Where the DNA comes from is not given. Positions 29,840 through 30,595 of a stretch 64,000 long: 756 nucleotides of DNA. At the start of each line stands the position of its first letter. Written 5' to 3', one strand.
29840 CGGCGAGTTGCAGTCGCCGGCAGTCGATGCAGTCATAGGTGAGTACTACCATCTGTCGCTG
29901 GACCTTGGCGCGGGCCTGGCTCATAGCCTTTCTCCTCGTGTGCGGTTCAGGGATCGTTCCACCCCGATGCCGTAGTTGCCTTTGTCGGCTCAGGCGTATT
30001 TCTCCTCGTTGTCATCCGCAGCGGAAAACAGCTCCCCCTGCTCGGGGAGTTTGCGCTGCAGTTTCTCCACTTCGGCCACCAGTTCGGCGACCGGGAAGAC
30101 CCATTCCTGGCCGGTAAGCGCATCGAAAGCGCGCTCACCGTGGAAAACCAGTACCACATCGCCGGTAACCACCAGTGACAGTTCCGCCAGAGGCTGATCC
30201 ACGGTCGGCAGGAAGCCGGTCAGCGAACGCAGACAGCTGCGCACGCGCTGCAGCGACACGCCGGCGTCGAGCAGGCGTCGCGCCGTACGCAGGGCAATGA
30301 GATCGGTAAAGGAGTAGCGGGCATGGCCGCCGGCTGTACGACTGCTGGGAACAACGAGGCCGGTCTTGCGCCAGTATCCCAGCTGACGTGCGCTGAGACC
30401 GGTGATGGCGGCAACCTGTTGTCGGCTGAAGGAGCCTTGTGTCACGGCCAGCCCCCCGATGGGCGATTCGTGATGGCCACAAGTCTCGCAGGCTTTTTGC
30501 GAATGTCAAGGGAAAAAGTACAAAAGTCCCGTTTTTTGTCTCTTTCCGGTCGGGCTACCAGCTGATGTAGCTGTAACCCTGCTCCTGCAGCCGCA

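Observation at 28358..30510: Uncharacterised four-gene operon: MerR regulator, glycogen-binding CBM48, P-loop-dead MinD/FlhG, unknown alpha/beta protein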

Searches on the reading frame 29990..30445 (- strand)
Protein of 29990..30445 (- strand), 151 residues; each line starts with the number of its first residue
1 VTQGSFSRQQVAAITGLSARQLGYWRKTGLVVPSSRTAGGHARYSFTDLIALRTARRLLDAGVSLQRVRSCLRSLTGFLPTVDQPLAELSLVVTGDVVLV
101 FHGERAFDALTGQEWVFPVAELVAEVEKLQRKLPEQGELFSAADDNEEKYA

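Call 3: search_protein_families(library=pfam, proteins=[window:29990-30445:-], max_evalue=1)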
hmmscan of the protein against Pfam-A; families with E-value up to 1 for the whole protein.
window:29990-30445:- (151 aa): 4 families
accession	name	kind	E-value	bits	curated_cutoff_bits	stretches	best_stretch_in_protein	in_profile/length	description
PF13411.12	MerR_1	-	1.4e-15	57.6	21.6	1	9-74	4-68/69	MerR HTH family regulatory protein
PF00376.29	MerR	-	3.6e-08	33.5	28.2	1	10-44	4-38/38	MerR family regulatory protein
PF12728.13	HTH_17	-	0.00016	22.3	27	1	9-56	5-50/51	Helix-turn-helix domain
PF13338.12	AbiEi_4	-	0.0051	17.3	25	1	3-32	11-39/49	Transcriptional regulator, AbiEi antitoxin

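Call 4: search_protein_families(library=ncbifam, proteins=[window:29990-30445:-], max_evalue=1)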
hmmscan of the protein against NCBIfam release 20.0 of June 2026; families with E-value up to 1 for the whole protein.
window:29990-30445:- (151 aa): 16 families
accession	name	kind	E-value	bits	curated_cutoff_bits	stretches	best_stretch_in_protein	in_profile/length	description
NF047375.1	HeatShock_HspR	equivalog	1.7e-08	34.3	105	1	10-73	8-71/92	heat shock protein transcriptional repressor HspR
NF052513.1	TransRegCarH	equivalog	2.1e-08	33.8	400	1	3-67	4-68/274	HTH-type transcriptional repressor CarH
TIGR02044.1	CueR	equivalog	2.7e-07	30.7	147.4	1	10-72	5-67/127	Cu(I)-responsive transcriptional regulator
NF053740.1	TransRegTnrAGPos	equivalog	5.9e-07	29.6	140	1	11-70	18-76/108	hypothetical protein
NF041849.1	trans_regNmlR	equivalog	1.2e-05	25.3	175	1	10-68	5-63/117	stress response transcriptional regulator NmlR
TIGR02043.1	ZntR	equivalog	0.00021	21.4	167.95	1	10-72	6-68/131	Zn(2+)-responsive transcriptional regulator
NF007069.0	PRK09514.1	equivalog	0.00031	20.7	143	1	10-72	6-68/141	Zn(2+)-responsive transcriptional regulator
NF033787.1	HTH_BldC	subfamily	0.00042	20.1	77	1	9-52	6-48/49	BldC family transcriptional regulator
NF007590.0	PRK10227.1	equivalog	0.00055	20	244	1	10-65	5-60/135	Cu(I)-responsive transcriptional regulator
NF011617.0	PRK15043.1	equivalog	0.0016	17.8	417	1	11-72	9-70/243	HTH-type transcriptional regulator MlrA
NF050798.1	TF_FtsR_Actino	equivalog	0.0018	18.4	150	1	4-72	107-170/223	transcriptional regulator FtsR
NF009648.0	PRK13182.1-4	equivalog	0.0056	16.7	170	1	10-81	5-77/184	chromosome-anchoring protein RacA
TIGR01950.1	SoxR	equivalog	0.039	13.7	116.9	1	9-76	5-71/142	redox-sensitive transcriptional activator SoxR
NF047377.1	heat_HspR_dupli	exception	0.053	13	300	1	20-73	141-194/214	heat shock protein transcriptional repressor HspR, fused homodimer type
TIGR02051.1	MerR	equivalog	0.068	13.4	150.85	1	11-72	5-66/124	mercury resistance transcriptional regulator MerR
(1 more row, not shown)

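Call 45: search_solved_structures(query=window:29990-30445:-, max_evalue=0.01, show_alignments=2)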
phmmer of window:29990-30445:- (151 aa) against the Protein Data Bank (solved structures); distinct sequences matched with E-value up to 0.01: 15.
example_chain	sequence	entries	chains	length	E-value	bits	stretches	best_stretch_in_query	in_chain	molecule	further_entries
7xn2_A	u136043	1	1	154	5e-08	36.3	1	7-77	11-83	Alr3614 protein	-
3whp_A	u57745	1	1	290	8.9e-07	32.2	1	3-66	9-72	Probable transcriptional regulator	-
5c8d_A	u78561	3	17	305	1e-06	32.1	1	3-66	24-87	Light-dependent transcriptional regulator CarH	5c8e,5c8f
2vz4_A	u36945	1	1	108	1.7e-06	31.3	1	5-72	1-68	HTH-TYPE TRANSCRIPTIONAL ACTIVATOR TIPA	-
4r4e_B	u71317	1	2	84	1.8e-06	31.3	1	11-72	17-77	HTH-type transcriptional regulator GlnR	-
4r22_B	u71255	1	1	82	1.8e-05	28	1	11-72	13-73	HTH-type transcriptional regulator TnrA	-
4r24_B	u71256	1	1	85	1.9e-05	27.9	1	11-72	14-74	HTH-type transcriptional regulator TnrA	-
4wls_A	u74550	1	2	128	0.00016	24.9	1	10-66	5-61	HTH-type transcriptional regulator CueR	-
6ldi_G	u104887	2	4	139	0.0002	24.6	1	9-66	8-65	HTH-type transcriptional regulator CueR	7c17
1q05_A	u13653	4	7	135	0.00024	24.3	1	10-67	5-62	Transcriptional regulator cueR | HTH-type transcriptional regulator CueR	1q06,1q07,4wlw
6xh7_G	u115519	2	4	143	0.0003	24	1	10-67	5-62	HTH-type transcriptional regulator CueR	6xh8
3hh0_A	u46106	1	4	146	0.00033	23.9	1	10-71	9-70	Transcriptional regulator, MerR family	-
7tec_A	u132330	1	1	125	0.00033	23.9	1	11-70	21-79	HTH-type transcriptional regulator GlnR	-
7tea_B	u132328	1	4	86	0.00065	23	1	5-71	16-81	Glutamine synthetase repressor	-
1jbg_A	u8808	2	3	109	0.0035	20.6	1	8-72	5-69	transcription activator of multidrug-efflux transporter genes mta | transcription activator MtaN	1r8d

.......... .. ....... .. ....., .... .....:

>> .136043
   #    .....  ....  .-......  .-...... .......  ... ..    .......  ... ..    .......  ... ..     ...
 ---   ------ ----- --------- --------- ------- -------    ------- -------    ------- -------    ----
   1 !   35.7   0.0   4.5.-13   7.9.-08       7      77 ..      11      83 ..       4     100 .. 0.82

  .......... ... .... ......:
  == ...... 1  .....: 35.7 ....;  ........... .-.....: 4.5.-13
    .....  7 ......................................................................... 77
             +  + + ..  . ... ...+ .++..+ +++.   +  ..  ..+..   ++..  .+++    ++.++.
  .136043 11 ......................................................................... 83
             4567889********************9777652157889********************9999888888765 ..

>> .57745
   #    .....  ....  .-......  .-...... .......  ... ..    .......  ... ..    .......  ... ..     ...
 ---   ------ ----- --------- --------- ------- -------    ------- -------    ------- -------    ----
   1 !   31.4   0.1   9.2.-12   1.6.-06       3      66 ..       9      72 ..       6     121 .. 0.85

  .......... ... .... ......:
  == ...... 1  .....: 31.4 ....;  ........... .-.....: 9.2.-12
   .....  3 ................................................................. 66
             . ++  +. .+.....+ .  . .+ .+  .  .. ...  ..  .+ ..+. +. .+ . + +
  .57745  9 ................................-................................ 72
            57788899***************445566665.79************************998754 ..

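Call 68: search_protein_families(library=padloc, proteins=[window:29990-30445:-], max_evalue=0.01)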
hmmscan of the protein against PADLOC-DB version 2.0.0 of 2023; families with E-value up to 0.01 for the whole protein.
window:29990-30445:- (151 aa): 1 family
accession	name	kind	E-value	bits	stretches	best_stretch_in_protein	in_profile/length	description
PDLC04133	mad1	-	7.3e-09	33.8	1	7-53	7-51/60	mads_1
